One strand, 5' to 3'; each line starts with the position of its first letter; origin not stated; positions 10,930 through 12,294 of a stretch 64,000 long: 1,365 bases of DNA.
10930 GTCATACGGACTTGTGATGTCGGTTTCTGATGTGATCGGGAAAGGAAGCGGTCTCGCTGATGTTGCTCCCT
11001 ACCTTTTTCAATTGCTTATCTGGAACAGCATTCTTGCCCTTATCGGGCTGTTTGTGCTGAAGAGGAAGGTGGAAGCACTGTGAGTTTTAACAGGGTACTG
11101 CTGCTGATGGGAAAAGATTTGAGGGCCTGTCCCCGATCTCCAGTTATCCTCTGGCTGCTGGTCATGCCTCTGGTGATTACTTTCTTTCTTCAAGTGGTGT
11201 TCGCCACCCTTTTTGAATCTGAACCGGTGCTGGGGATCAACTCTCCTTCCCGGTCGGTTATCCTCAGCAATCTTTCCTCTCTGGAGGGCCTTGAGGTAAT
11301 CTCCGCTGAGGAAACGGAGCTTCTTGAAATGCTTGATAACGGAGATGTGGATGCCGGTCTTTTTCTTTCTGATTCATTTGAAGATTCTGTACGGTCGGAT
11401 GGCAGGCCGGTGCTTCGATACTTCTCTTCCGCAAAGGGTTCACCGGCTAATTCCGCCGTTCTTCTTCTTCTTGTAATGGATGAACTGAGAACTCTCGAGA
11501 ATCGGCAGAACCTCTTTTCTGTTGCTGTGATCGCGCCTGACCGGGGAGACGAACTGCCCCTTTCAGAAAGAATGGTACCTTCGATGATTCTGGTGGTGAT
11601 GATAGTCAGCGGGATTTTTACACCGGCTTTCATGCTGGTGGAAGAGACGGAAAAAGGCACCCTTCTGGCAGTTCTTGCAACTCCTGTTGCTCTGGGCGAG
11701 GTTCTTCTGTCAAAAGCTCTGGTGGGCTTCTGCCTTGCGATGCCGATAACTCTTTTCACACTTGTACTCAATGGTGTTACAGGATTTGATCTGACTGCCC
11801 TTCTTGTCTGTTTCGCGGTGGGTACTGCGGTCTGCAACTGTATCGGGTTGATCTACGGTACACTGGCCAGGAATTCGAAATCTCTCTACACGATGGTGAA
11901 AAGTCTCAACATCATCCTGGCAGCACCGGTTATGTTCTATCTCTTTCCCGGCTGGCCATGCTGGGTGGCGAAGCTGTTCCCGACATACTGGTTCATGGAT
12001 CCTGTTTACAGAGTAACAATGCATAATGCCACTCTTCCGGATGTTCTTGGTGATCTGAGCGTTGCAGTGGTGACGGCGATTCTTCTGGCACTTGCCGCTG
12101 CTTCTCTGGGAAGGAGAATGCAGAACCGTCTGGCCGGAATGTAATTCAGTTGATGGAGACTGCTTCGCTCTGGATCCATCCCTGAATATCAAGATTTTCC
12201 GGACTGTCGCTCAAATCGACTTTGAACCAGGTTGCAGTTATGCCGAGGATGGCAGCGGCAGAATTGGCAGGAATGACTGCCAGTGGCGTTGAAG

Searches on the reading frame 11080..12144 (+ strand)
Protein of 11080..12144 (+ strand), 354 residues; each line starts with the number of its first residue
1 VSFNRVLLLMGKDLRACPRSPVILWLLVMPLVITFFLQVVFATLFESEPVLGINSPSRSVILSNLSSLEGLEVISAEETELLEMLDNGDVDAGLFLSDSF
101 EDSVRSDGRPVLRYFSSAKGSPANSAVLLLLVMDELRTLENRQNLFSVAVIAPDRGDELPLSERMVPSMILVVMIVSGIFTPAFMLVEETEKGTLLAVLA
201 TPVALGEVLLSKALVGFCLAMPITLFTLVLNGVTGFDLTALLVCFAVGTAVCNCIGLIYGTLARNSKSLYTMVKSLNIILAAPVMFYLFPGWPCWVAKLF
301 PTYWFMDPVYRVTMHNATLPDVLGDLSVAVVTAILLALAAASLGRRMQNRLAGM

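Call 28: search_protein_families(library=ncbifam, proteins=[window:11080-12144:+], max_evalue=0.001)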
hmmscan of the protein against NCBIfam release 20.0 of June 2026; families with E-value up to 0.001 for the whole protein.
window:11080-12144:+ (354 aa): 2 families
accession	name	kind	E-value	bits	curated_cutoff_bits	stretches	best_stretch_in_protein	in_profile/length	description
TIGR00025.1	Mtu_efflux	paralog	3.8e-05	23.3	146.9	1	165-345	42-236/238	ABC transporter efflux protein, DrrB family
NF033858.1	ABC2_perm_RbbA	equivalog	0.00011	20.3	1050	1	164-341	714-902/909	ribosome-associated ATPase/putative transporter RbbA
